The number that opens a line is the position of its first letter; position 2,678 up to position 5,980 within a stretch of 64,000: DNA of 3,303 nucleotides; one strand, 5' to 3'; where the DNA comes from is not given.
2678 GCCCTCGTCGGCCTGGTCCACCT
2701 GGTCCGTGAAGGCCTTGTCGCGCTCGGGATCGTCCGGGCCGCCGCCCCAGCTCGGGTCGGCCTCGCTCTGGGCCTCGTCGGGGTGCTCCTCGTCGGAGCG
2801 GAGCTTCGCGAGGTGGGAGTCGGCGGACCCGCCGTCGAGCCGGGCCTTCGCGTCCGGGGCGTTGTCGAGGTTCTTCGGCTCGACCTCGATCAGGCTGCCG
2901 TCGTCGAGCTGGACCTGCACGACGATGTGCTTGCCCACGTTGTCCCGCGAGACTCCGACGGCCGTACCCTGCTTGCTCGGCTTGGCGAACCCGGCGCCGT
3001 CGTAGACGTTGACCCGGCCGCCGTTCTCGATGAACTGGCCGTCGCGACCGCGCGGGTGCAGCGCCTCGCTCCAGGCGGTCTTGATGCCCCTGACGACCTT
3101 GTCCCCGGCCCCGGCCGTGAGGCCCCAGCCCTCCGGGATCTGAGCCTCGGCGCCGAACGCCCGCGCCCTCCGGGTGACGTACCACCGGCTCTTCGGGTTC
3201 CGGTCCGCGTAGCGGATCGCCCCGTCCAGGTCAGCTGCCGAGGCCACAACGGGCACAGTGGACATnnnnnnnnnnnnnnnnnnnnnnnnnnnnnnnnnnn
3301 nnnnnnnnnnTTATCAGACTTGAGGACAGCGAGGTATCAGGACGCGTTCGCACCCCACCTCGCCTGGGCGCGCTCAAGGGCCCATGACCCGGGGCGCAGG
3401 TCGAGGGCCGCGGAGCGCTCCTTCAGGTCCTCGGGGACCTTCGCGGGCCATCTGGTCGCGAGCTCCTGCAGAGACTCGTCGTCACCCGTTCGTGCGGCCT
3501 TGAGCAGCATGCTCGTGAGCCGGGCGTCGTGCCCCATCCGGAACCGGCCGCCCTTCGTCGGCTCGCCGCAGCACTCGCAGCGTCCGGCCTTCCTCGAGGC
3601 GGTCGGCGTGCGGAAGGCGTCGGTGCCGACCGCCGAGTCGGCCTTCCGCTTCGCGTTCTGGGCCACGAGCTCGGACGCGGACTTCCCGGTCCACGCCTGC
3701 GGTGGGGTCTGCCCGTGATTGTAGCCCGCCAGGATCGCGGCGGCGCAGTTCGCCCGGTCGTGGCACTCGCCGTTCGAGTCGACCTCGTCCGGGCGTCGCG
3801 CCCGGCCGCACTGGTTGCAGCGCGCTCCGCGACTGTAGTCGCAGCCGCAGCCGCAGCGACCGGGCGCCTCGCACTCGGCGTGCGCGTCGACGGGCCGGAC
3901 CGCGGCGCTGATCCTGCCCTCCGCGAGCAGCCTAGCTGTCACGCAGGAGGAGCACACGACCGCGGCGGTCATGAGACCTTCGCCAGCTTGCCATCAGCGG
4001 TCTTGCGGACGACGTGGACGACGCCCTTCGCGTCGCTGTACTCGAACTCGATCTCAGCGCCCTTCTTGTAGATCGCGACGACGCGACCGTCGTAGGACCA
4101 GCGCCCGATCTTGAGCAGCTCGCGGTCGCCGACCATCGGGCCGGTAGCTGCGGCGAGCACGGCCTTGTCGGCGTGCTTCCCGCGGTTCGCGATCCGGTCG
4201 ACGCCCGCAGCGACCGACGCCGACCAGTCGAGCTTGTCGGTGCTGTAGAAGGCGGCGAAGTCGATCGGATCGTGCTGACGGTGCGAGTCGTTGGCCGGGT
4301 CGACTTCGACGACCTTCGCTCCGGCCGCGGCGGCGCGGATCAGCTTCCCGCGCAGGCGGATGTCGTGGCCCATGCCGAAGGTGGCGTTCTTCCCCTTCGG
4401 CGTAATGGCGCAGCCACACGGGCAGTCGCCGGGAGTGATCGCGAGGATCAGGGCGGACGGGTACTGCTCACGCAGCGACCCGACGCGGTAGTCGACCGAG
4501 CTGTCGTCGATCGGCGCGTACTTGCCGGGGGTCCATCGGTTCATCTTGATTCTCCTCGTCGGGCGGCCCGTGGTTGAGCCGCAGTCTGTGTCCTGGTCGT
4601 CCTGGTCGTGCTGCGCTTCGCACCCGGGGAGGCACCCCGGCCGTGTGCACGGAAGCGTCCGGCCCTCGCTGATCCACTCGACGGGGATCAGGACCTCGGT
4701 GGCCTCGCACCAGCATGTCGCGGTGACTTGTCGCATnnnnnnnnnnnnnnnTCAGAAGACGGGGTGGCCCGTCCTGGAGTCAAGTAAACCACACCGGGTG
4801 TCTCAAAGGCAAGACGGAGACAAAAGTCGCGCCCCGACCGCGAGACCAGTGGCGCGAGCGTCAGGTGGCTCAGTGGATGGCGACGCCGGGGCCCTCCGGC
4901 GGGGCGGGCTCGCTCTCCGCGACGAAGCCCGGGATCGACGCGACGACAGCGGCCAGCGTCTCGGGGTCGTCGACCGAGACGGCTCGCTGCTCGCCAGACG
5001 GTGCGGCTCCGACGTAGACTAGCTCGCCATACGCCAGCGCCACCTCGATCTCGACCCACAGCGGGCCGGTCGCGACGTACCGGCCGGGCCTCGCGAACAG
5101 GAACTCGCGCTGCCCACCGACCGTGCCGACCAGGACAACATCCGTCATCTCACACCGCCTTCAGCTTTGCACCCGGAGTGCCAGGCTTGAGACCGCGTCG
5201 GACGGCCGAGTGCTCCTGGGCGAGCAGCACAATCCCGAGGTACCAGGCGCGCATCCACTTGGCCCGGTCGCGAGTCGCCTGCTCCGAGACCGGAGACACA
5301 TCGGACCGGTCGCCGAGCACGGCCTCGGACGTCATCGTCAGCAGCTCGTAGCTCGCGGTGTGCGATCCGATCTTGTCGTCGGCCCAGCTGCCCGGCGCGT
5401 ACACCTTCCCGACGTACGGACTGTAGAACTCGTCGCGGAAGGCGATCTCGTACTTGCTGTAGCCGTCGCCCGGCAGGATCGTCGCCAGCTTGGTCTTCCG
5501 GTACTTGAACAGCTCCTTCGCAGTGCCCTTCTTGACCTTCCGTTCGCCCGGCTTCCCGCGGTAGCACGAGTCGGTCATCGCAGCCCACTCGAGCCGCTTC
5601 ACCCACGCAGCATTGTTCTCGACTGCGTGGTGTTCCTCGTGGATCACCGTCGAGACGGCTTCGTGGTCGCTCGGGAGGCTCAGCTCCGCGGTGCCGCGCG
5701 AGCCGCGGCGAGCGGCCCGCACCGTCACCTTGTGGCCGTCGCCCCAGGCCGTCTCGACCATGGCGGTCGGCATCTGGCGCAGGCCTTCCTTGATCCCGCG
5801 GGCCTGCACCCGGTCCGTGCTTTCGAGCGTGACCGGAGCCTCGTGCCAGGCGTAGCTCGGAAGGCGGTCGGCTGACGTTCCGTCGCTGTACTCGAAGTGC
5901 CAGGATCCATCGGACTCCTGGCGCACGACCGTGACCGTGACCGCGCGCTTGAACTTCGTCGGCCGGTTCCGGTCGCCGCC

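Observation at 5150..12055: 2301-aa mosaic protein translationally coupled to the portal gene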

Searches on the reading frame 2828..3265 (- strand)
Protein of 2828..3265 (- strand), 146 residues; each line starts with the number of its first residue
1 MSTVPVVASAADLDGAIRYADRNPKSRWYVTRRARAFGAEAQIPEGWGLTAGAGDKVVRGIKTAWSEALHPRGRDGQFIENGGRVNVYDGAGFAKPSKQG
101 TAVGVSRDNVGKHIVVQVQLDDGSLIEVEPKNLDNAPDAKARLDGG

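Call 35: search_dna_similar(query=window:2828-3265:-, collection=phages, mode=protein, max_rows=60, max_evalue=0.001, rows=spread)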
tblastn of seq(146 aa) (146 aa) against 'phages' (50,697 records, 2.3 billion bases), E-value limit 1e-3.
No match.

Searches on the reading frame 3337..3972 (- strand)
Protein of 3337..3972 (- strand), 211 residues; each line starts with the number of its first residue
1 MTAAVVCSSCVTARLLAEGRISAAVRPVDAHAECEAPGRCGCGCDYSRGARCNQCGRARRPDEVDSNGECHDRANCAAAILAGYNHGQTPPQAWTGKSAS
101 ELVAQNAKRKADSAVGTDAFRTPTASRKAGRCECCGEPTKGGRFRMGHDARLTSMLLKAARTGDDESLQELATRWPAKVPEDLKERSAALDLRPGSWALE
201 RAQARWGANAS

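Call 74: search_protein_families(library=phrogs, proteins=[window:3337-3972:-], max_evalue=0.001)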
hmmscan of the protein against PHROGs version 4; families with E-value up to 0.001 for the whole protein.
window:3337-3972:- (211 aa): 1 family
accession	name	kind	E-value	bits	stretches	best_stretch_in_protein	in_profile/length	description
phrog_5477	-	unknown function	0.00039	21.3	1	40-165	49-178/206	-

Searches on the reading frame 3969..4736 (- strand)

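Call 10: search_protein_families(library=pfam, proteins=[window:3969-4736:-], max_evalue=0.01)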
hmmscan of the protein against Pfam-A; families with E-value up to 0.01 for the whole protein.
window:3969-4736:- (255 aa): 0 families

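Call 11: search_protein_families(library=phrogs, proteins=[window:3969-4736:-], max_evalue=0.001)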
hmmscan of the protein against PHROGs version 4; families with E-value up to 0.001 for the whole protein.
window:3969-4736:- (255 aa): 1 family
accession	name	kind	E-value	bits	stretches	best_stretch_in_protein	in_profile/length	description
phrog_5390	-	unknown function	0.00094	20.2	0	99-140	18-59/191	-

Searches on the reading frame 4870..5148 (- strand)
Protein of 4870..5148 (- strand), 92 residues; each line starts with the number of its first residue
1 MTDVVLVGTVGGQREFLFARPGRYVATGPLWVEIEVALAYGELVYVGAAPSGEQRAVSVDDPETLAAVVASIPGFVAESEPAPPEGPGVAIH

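Call 10: search_protein_families(library=pfam, proteins=[window:4870-5148:-], max_evalue=0.01)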
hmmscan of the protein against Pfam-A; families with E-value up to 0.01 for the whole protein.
window:4870-5148:- (92 aa): 1 family
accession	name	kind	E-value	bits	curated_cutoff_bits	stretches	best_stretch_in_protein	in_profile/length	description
PF22758.2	Phage_cement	-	0.0075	16.8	27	1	22-80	86-134/146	Structural cement protein (E217 gp24/Pam3 gp6)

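Call 11: search_protein_families(library=phrogs, proteins=[window:4870-5148:-], max_evalue=0.001)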
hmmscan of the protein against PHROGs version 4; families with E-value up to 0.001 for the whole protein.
window:4870-5148:- (92 aa): 0 families

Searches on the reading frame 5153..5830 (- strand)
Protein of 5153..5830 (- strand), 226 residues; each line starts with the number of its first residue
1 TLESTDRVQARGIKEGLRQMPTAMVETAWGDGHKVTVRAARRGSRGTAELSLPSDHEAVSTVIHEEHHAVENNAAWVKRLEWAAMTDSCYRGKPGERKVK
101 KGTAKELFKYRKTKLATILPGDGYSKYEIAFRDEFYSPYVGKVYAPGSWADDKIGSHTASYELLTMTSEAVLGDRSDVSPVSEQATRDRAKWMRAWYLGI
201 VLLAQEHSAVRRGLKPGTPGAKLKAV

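Call 83: find_related_loci(query=A8, collection=viral_contigs, flank=8000)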
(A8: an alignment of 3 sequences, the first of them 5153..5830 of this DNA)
Query A8 (226 aa) in viral_contigs; peptide patterns used: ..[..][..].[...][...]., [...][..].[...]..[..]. (x = any residue, [..] = any of these).
192 stretches matched a pattern; 50 encode a relative of the query (tblastn E <= 1e-3); 50 distinct loci.
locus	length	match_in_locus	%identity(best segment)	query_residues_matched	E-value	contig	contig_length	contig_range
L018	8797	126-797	40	13-218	4e-37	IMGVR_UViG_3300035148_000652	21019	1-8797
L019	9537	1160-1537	33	54-177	6e-13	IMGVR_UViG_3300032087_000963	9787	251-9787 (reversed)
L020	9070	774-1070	35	61-147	2e-11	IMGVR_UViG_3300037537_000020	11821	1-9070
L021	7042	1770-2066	34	61-147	3e-10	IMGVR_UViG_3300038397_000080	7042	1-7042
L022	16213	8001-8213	36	114-180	2e-7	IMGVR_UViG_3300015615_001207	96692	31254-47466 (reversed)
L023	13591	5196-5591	32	1-148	3e-7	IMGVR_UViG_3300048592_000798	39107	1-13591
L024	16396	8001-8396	32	1-148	3e-7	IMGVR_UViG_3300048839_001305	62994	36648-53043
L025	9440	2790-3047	33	64-147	1e-6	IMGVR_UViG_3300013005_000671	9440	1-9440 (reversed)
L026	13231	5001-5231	29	53-148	1e-6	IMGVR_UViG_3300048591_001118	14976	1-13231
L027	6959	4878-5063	41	114-176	2e-6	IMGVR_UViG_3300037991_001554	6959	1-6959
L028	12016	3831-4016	41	114-176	2e-6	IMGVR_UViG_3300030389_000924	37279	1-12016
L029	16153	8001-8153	40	115-171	2e-6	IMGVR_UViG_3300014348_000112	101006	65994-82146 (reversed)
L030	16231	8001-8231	29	53-148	1e-6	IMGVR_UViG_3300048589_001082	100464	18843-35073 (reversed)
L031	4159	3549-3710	41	123-176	1e-6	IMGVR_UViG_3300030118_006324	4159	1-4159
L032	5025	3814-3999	41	114-176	2e-6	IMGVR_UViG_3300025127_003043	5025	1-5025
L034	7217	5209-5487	31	58-173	3e-6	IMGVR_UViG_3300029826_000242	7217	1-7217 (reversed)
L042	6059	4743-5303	29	1-169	4e-5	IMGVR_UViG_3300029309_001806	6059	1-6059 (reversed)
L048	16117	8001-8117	46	110-148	7e-5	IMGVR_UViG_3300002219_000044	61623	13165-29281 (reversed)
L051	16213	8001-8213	31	61-147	8e-5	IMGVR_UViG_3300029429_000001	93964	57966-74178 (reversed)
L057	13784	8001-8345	30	55-202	2e-4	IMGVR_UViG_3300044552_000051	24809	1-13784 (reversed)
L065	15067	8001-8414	24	6-171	3e-4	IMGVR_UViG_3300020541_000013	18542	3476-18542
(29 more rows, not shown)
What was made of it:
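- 5153..5830 (-): HExxH domain (aa 2076-2301): HEEHH at 2139-2143, PYVGKVY at 2213-2219, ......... at 2236-2244. Predicted zincin-type metallopeptidase. 50 viral loci carry it (call 83).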

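Call 90: search_protein_families(library=pfam, alignment_id=A9, max_evalue=0.001)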
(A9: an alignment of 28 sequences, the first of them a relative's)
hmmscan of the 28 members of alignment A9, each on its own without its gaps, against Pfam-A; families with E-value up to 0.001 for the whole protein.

A. member 1, L018:3-1223:+ (407 aa): 0 families

B. families by the number of members that match (of 28 scanned): 2 families
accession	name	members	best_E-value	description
PF04233.19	Phage_Mu_F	10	4.7e-26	Phage Mu protein F like protein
PF18823.6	InPase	1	5.3e-32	Inorganic Pyrophosphatase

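Call 91: search_protein_families(library=pfam, proteins=[L019:2-1615:+, L021:162-2240:+, L025:900-3170:+, L027:2880-5135:+, L034:3673-5574:+, L042:3147-5396:+, L048:6525-8678:+, L051:5820-8762:+, L057:6483-8351:+, L065:6927-8492:+], max_evalue=0.01)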
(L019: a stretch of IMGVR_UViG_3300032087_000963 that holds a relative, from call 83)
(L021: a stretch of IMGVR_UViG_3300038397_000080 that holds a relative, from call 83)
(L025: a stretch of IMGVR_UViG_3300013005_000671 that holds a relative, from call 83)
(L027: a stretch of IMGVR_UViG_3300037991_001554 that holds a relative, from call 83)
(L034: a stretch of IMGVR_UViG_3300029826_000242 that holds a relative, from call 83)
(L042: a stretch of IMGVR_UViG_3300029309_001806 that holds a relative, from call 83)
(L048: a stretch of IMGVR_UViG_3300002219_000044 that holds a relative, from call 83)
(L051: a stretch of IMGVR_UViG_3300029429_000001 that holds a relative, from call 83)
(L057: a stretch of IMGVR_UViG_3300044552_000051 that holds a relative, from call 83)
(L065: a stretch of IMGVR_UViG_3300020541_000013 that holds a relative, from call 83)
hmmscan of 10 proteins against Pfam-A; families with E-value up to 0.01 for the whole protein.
L019:2-1615:+ (538 aa): 0 families

L021:162-2240:+ (693 aa): 0 families

L025:900-3170:+ (757 aa): 1 family
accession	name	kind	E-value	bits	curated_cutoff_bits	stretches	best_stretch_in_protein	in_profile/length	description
PF04233.19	Phage_Mu_F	-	3.4e-09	37.9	29.6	1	189-307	1-111/112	Phage Mu protein F like protein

L027:2880-5135:+ (752 aa): 1 family
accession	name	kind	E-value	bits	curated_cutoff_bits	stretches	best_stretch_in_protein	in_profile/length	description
PF04233.19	Phage_Mu_F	-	4.2e-16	60.1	29.6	1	190-312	2-111/112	Phage Mu protein F like protein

L034:3673-5574:+ (634 aa): 0 families

L042:3147-5396:+ (750 aa): 1 family
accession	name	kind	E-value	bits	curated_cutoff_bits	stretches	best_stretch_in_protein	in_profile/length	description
PF04233.19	Phage_Mu_F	-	4.8e-16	59.9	29.6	1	191-312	3-111/112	Phage Mu protein F like protein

L048:6525-8678:+ (718 aa): 0 families

L051:5820-8762:+ (981 aa): 1 family
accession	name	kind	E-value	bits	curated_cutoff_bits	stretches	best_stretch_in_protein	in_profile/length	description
PF18823.6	InPase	-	5.3e-32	110.9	26.8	2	34-104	14-83/135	Inorganic Pyrophosphatase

L057:6483-8351:+ (623 aa): 1 family
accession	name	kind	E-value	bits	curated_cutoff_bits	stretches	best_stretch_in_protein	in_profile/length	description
PF04233.19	Phage_Mu_F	-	7.3e-09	36.8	29.6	1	216-328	2-111/112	Phage Mu protein F like protein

L065:6927-8492:+ (522 aa): 0 families
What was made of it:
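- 5153..5830 (-): 10 of 28 host proteins also have Phage_Mu_F further upstream (calls 90, 91).
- Closest known: MuF / SPP1 gp7 minor head proteins and MuF-effector fusions. Same: The same HExxH domain family terminates many MuF proteins (calls 90, 91).
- The HExxH domain family sits C-terminal to Phage_Mu_F in 10 of 28 viral proteins (calls 90, 91). The HExxH domain family is otherwise attached to MuF proteins (calls 90, 91). Co-occurrence of the HExxH domain with MuF (call 91).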

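Call 96: search_solved_structures(query=A10, max_evalue=10, show_alignments=3)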
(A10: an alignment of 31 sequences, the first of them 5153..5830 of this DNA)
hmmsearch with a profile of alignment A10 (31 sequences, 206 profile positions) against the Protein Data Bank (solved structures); distinct sequences matched with E-value up to 10: 6.
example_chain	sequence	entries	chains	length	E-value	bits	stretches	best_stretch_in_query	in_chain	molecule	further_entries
1c7k_A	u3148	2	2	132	0.043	16.7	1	15-86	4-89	ZINC ENDOPROTEASE | ZINC PROTEASE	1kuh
4hx3_A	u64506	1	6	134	0.045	16.7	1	16-86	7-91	Extracellular small neutral protease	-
1dgp_A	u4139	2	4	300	0.092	15.7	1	65-128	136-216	ARISTOLOCHENE SYNTHASE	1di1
3e11_A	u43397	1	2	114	0.73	12.7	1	72-96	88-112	predicted zincin-like metalloprotease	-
5j2l_B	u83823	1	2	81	0.76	12.7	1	9-46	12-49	protein design 2L4HC2_11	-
3cmn_A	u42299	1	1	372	0.98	12.3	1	72-105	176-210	Putative hydrolase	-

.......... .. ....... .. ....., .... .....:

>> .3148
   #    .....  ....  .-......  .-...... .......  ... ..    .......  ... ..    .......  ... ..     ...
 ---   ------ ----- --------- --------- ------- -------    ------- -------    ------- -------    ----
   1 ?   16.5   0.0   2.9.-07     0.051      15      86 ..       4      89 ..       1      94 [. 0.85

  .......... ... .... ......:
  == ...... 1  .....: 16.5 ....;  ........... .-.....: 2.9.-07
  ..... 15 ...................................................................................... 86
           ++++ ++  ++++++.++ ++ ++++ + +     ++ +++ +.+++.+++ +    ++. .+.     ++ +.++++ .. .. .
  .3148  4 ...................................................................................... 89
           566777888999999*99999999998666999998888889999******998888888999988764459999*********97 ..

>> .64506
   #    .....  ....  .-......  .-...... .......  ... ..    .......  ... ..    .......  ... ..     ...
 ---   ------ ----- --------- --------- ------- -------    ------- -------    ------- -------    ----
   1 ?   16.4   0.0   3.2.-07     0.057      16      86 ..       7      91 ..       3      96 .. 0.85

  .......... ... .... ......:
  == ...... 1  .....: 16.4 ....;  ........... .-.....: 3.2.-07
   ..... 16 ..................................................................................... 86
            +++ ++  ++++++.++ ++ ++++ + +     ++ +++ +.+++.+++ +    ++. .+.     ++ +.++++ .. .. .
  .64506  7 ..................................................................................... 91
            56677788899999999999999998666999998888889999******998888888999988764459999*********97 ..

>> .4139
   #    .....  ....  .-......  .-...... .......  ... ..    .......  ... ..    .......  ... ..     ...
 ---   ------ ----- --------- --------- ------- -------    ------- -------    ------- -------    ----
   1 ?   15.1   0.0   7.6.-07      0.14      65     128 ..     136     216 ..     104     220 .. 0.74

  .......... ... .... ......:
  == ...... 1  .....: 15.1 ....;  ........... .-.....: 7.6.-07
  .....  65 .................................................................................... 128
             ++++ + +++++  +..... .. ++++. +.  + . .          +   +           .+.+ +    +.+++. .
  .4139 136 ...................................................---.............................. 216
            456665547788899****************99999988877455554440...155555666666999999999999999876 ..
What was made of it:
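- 5153..5830 (-): Best PDB profile matches are small zincins at E=0.04 (call 96).
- On Zincin-like metallopeptidase (C-terminal domain): The PDB profile search puts snapalysin-type zincins on top, but at E=0.04 (call 96).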
